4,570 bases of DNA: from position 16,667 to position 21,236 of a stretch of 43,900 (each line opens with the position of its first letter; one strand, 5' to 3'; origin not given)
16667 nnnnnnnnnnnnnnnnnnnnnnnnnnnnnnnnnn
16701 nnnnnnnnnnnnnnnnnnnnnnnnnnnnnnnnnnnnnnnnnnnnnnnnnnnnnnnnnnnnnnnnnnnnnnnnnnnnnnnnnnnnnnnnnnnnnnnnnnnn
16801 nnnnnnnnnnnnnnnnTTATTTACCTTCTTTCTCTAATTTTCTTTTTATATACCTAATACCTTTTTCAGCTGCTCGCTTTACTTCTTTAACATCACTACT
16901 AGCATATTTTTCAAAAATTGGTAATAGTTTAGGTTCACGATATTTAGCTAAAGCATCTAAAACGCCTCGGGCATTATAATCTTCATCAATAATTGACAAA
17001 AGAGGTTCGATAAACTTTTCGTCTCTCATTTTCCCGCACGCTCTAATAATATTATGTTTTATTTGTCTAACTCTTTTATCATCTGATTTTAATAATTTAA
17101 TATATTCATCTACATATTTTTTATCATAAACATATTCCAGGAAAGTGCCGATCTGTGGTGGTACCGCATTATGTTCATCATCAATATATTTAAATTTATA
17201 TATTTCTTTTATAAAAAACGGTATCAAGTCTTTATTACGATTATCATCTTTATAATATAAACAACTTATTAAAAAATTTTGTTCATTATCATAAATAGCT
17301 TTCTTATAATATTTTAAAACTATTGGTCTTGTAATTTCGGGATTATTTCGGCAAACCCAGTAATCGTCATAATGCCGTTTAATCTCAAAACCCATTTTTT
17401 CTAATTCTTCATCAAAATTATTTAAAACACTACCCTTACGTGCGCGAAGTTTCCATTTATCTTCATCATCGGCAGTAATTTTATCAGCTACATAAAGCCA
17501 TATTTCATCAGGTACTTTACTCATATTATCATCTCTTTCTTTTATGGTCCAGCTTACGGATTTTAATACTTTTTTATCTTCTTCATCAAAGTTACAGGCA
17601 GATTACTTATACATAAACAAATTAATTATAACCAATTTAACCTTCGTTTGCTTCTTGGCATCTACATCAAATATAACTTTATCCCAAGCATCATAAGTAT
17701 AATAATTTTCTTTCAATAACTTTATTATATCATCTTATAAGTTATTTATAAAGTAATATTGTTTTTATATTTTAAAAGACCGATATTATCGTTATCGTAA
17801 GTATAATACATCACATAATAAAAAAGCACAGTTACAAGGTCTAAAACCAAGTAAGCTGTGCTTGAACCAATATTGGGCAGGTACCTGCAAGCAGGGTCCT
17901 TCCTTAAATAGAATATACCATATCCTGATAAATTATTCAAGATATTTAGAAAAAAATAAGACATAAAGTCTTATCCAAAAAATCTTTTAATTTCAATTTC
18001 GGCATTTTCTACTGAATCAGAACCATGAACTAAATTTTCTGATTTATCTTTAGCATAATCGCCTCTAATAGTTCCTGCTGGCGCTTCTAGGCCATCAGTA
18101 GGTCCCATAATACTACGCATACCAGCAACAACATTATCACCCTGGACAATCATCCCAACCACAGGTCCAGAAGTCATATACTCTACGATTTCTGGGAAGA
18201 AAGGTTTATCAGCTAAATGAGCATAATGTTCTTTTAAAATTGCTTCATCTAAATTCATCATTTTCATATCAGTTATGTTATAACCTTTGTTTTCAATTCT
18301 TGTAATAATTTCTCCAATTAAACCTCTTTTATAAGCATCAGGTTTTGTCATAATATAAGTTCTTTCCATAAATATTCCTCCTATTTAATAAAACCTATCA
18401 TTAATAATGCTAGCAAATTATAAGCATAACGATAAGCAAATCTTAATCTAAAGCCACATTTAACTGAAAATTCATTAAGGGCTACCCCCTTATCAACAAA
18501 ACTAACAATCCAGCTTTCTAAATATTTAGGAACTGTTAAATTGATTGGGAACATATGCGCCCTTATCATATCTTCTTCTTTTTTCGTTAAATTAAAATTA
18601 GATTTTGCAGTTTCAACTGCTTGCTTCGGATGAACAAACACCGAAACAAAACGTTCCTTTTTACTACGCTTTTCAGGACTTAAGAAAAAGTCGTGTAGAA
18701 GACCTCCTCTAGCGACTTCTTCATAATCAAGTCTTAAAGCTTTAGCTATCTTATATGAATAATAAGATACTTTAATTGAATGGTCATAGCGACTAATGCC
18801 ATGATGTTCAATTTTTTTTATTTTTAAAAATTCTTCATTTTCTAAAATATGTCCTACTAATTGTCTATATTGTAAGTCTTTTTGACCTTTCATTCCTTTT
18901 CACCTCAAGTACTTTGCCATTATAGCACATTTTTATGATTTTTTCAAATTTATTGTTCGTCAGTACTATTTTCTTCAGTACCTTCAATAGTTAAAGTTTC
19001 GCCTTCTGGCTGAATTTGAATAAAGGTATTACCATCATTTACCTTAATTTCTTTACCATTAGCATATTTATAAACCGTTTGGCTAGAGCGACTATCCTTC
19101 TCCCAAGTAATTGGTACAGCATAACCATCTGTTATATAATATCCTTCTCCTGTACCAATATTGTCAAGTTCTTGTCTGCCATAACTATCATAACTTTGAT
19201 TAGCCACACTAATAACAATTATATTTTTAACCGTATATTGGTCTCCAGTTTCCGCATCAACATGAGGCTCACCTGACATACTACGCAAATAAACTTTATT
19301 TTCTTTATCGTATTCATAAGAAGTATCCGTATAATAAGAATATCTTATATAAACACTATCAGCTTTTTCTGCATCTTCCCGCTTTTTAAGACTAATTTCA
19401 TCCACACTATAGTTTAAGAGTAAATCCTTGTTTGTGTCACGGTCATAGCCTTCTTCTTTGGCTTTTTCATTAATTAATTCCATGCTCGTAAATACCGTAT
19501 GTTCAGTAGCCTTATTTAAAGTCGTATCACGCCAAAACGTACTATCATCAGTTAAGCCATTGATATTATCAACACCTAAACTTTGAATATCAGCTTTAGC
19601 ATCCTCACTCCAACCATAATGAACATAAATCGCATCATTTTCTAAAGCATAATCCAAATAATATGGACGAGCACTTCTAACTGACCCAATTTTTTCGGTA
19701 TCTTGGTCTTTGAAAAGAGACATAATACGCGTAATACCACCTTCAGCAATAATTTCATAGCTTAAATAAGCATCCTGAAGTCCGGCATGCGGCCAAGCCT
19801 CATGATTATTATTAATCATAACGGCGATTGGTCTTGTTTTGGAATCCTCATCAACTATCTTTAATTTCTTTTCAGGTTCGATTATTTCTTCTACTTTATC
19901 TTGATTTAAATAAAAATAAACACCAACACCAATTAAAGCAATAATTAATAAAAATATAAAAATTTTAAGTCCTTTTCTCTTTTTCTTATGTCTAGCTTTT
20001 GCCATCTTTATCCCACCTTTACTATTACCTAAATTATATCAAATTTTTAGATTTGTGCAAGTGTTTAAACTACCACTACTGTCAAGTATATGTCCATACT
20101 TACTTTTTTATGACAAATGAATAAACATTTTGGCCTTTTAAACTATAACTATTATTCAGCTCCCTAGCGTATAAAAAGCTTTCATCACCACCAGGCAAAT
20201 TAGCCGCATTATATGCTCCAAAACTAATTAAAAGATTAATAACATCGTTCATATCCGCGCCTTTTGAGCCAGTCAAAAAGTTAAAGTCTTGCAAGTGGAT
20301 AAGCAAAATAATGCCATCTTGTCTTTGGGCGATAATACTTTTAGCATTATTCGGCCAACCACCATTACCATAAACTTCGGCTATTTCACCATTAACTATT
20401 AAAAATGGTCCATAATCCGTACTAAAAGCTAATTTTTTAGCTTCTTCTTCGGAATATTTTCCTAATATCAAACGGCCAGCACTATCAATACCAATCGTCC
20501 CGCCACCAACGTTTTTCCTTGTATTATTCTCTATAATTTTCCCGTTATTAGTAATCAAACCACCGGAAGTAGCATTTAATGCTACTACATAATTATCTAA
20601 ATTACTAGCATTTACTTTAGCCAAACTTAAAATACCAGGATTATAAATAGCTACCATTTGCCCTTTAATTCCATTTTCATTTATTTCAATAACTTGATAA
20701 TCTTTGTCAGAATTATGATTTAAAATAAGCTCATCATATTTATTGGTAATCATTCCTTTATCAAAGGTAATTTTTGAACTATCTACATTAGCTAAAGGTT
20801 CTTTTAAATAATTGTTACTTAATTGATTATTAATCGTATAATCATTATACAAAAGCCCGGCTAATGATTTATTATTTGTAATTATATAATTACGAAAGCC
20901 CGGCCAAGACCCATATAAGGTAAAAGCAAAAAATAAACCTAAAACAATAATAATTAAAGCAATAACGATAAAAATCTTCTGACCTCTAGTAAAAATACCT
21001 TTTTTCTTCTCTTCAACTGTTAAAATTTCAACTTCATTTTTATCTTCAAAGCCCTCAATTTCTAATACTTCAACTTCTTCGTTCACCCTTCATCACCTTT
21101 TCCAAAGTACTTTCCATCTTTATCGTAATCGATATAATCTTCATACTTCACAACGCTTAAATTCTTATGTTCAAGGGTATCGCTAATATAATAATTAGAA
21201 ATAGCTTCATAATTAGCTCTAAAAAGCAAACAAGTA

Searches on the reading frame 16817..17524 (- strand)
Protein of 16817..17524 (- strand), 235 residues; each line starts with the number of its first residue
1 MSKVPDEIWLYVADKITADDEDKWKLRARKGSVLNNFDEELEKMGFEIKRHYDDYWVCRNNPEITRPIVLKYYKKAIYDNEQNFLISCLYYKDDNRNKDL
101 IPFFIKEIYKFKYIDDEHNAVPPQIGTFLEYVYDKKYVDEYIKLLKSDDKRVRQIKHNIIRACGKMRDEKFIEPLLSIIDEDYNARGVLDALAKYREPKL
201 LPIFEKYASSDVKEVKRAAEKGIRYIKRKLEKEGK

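Call 68: search_protein_families(library=pfam, proteins=[window:16817-17524:-], max_evalue=0.000001)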
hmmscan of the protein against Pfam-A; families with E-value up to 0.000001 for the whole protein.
window:16817-17524:- (235 aa): 1 family
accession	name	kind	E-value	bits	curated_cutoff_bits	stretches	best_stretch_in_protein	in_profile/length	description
PF13646.12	HEAT_2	-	1.3e-10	41.9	27.7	0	155-222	16-86/88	HEAT repeats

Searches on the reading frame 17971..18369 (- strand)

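Call 68: search_protein_families(library=pfam, proteins=[window:17971-18369:-], max_evalue=0.000001)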
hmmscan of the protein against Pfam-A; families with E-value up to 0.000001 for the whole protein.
window:17971-18369:- (132 aa): 1 family
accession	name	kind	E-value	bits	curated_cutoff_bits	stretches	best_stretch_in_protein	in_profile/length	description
PF00334.24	NDK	-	1.7e-51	174.1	27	1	2-131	1-130/135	Nucleoside diphosphate kinase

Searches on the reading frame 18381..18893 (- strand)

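Call 68: search_protein_families(library=pfam, proteins=[window:18381-18893:-], max_evalue=0.000001)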
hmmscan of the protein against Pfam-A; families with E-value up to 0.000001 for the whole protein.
window:18381-18893:- (170 aa): 1 family
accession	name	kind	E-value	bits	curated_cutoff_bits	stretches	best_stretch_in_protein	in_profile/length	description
PF01966.28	HD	-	2e-09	38.2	22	1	35-135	1-112/116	HD domain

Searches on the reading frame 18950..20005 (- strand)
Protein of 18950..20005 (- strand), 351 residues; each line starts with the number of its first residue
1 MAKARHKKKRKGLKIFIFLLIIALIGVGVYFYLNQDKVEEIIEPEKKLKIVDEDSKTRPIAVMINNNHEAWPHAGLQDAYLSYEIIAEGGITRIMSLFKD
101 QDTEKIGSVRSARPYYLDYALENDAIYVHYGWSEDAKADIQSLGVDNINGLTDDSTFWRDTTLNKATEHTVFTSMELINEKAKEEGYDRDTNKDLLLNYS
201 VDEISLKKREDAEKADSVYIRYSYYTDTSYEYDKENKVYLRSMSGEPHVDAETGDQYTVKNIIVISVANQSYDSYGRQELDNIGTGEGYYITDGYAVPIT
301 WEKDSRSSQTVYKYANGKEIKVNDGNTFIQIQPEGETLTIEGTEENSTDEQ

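Call 68: search_protein_families(library=pfam, proteins=[window:18950-20005:-], max_evalue=0.000001)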
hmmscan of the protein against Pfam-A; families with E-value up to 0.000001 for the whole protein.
window:18950-20005:- (351 aa): 2 families
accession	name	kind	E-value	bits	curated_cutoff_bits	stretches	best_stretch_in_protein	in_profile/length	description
PF11258.13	DUF3048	-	4.8e-44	150.5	25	1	52-187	8-147/148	Protein of unknown function (DUF3048) N-terminal domain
PF17479.7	DUF3048_C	-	6.8e-31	107.4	25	1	218-329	1-114/114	Protein of unknown function (DUF3048) C-terminal domain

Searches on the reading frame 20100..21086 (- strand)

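Call 69: search_protein_families(library=pfam, proteins=[window:20100-21086:-], max_evalue=0.000001)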
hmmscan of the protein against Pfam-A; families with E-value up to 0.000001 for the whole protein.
window:20100-21086:- (328 aa): 1 family
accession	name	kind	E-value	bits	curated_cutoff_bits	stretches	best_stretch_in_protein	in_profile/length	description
PF09992.14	NAGPA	-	6.1e-20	72.5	25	1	168-312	12-153/169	Phosphodiester glycosidase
